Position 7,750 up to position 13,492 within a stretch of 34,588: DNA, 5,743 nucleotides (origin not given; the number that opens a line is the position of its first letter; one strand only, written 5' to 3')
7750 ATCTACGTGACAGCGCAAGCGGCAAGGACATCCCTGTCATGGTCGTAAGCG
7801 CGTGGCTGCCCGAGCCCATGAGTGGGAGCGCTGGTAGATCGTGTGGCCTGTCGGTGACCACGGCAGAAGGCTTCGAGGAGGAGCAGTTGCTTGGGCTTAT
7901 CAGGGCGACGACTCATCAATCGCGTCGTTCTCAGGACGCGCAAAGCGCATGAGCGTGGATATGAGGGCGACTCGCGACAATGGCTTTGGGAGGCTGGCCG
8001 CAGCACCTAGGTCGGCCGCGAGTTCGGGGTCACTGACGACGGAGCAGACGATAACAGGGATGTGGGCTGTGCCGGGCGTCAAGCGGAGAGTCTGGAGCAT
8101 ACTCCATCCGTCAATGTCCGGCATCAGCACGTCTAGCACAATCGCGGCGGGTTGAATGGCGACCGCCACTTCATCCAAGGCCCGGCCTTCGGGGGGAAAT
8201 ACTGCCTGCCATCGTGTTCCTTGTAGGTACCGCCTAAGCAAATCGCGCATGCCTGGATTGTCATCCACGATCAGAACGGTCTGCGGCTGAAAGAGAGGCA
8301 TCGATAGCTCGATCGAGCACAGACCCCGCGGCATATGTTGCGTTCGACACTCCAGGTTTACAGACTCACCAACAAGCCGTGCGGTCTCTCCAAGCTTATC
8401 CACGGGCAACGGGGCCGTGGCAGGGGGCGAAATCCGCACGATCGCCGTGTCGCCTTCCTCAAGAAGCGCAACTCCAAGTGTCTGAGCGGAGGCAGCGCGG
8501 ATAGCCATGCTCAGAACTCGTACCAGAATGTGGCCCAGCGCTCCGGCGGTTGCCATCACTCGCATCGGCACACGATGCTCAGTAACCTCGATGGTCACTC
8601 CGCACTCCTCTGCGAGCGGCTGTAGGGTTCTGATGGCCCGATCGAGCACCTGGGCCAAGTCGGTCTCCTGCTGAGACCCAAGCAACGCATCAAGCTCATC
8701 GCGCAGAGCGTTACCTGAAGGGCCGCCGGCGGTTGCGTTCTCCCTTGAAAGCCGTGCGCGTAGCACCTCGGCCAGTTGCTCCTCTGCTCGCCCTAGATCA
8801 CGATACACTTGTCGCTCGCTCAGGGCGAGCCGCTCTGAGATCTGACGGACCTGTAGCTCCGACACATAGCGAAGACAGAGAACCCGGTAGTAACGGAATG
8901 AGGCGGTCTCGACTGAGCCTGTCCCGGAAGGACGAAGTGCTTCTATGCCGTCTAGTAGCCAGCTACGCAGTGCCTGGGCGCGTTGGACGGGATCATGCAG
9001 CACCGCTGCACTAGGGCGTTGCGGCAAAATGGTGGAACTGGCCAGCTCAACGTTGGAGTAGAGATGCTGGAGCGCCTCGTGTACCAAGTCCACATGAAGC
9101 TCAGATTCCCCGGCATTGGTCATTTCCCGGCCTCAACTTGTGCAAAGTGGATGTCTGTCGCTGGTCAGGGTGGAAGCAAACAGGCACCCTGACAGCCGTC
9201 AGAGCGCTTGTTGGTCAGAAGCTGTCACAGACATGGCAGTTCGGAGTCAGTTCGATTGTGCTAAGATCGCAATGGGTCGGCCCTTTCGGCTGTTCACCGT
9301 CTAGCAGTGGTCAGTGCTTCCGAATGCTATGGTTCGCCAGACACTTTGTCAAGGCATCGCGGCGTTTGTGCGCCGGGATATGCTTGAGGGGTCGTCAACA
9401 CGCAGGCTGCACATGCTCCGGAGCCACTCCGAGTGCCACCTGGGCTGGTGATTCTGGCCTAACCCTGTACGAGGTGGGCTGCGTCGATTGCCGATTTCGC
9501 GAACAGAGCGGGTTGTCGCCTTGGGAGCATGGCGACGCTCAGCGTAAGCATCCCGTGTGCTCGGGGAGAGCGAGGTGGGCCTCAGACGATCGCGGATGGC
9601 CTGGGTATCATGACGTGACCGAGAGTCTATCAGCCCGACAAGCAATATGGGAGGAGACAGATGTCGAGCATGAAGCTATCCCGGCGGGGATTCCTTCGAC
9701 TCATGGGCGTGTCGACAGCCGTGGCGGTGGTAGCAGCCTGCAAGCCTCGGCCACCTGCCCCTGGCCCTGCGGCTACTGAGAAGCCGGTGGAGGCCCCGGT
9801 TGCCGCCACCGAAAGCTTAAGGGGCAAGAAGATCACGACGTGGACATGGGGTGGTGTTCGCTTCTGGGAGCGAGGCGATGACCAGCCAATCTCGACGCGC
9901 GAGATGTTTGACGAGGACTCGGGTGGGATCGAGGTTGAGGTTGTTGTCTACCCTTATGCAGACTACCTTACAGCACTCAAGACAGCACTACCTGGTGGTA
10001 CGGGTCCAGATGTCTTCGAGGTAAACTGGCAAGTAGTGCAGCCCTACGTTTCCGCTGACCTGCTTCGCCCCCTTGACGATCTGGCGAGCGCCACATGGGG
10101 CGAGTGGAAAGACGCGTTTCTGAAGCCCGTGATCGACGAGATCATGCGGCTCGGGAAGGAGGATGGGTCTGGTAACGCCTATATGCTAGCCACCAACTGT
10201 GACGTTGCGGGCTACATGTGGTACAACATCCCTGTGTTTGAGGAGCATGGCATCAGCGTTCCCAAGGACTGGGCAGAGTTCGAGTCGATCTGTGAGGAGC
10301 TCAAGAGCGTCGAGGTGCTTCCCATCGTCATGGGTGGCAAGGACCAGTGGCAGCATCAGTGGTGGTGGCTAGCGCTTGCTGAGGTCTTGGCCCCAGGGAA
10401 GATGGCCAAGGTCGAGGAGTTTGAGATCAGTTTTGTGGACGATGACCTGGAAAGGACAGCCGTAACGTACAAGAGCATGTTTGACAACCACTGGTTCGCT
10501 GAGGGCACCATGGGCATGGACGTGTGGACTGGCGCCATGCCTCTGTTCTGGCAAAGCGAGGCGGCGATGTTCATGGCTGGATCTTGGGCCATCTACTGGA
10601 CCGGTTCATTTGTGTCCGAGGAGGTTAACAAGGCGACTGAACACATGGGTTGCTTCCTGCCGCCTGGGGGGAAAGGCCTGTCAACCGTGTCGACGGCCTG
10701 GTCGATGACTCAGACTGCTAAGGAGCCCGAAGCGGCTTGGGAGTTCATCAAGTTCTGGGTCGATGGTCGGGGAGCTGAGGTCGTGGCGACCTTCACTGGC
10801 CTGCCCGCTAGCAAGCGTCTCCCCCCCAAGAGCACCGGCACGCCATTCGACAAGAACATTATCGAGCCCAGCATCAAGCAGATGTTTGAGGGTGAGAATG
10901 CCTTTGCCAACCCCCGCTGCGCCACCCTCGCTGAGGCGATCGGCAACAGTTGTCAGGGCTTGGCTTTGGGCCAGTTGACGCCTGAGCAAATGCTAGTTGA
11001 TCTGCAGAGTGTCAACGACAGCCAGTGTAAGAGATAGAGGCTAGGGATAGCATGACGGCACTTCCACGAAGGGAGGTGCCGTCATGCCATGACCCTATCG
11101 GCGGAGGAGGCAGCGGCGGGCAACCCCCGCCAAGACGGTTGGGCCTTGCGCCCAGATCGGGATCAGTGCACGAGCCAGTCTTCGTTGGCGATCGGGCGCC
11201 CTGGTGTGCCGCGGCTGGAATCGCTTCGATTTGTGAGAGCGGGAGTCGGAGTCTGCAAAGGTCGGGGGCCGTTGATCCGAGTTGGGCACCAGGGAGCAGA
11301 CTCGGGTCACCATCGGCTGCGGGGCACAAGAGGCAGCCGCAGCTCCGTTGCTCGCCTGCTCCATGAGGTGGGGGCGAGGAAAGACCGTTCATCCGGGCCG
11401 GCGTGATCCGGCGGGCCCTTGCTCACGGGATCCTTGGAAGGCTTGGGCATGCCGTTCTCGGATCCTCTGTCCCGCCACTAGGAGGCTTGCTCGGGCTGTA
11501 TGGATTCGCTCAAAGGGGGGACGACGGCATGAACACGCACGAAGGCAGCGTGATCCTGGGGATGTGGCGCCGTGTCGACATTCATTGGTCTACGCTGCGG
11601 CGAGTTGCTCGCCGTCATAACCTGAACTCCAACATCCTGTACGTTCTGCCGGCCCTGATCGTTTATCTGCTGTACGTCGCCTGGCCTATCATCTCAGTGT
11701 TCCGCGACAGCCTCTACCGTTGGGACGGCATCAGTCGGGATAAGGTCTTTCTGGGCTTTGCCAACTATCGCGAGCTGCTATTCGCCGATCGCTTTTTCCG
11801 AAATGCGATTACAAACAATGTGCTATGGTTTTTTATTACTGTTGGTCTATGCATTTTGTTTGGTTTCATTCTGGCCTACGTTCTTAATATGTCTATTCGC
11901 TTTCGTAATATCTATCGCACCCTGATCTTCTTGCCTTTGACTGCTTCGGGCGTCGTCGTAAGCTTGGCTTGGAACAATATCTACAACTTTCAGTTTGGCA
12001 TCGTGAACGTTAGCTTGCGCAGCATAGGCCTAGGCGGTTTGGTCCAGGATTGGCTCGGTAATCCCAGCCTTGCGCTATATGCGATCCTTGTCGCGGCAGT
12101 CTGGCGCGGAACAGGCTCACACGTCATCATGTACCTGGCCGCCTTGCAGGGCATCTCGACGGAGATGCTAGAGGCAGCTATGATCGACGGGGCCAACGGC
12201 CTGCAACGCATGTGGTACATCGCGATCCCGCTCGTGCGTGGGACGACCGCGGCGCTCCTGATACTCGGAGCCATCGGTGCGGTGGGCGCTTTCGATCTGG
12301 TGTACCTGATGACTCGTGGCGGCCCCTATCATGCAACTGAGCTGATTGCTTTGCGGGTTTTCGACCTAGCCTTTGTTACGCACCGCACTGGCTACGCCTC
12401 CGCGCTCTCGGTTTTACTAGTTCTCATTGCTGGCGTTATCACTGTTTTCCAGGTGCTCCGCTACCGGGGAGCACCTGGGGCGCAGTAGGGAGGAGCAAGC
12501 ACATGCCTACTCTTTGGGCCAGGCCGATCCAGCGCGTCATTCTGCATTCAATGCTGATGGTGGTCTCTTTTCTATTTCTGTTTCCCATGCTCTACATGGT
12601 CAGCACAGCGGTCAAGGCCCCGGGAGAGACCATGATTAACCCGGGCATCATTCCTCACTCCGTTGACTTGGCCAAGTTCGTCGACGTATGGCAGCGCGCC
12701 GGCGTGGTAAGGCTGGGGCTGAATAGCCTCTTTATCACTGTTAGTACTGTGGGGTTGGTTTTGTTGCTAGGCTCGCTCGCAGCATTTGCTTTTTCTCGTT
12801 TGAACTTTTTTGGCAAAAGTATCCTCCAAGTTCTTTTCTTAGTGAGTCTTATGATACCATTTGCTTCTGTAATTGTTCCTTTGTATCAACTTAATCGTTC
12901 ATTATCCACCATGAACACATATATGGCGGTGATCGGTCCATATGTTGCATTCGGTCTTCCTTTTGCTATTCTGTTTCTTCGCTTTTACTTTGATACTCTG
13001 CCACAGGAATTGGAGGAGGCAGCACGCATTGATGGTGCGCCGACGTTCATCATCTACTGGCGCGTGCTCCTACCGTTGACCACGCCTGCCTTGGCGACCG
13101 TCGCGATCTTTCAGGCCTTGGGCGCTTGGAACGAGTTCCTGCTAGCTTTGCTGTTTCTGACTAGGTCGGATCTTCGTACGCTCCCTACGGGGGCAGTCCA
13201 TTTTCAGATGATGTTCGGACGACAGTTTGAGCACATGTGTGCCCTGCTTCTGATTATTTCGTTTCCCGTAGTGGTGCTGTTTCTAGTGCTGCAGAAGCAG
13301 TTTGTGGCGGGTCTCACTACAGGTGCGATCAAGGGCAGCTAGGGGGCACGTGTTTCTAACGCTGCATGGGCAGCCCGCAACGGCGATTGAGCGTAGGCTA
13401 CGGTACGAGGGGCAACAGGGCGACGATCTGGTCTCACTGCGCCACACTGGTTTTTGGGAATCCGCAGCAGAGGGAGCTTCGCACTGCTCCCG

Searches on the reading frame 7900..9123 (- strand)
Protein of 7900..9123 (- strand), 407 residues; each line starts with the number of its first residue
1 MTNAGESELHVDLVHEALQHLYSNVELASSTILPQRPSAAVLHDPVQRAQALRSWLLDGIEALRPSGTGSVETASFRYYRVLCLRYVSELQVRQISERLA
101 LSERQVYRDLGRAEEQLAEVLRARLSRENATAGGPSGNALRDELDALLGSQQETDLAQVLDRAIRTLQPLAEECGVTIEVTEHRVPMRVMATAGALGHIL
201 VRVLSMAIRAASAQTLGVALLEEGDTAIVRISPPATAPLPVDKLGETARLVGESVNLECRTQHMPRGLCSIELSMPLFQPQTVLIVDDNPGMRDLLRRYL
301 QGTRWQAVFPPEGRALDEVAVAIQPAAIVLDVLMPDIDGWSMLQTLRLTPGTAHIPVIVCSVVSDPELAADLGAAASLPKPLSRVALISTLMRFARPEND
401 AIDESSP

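Call 57: search_protein_families(library=pfam, proteins=[window:7900-9123:-], max_evalue=0.001)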
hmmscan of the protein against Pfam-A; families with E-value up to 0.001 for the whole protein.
window:7900-9123:- (407 aa): 2 families
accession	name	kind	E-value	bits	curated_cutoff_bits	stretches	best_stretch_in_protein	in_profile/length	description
PF00072.30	Response_reg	-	1.3e-13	51.5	30.2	1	283-390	1-109/111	Response regulator receiver domain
PF08281.18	Sigma70_r4_2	-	0.00066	19.7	25.7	1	80-117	17-54/54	Sigma-70, region 4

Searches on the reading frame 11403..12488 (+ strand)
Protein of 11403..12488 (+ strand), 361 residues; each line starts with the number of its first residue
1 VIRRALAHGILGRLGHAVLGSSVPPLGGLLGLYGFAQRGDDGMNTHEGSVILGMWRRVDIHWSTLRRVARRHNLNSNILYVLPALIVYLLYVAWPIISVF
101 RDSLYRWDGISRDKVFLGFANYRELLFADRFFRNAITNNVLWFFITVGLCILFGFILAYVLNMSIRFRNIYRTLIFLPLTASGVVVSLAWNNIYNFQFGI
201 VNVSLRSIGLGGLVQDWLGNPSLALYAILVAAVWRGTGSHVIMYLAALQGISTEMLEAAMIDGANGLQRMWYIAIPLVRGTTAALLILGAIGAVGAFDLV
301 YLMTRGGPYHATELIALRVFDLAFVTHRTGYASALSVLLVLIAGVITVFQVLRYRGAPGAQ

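Call 57: search_protein_families(library=pfam, proteins=[window:11403-12488:+], max_evalue=0.001)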
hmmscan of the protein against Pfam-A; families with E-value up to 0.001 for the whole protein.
window:11403-12488:+ (361 aa): 1 family
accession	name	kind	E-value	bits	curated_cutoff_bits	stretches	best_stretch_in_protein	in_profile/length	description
PF00528.27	BPD_transp_1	-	4.8e-14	52.9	26.4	1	151-349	2-174/184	Binding-protein-dependent transport system inner membrane component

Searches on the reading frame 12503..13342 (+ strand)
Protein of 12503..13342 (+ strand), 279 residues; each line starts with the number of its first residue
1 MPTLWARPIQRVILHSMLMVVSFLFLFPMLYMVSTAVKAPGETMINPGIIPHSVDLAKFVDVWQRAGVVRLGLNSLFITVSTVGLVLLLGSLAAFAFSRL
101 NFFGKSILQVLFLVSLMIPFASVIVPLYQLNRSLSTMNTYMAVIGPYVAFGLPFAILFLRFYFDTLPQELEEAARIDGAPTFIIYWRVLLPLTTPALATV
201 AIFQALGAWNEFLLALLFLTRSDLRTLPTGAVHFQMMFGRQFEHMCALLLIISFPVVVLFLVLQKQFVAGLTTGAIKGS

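Call 57: search_protein_families(library=pfam, proteins=[window:12503-13342:+], max_evalue=0.001)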
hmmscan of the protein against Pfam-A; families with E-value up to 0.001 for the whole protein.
window:12503-13342:+ (279 aa): 1 family
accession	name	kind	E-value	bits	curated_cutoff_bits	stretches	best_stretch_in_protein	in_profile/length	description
PF00528.27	BPD_transp_1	-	2.1e-18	67.2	26.4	1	87-265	2-176/184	Binding-protein-dependent transport system inner membrane component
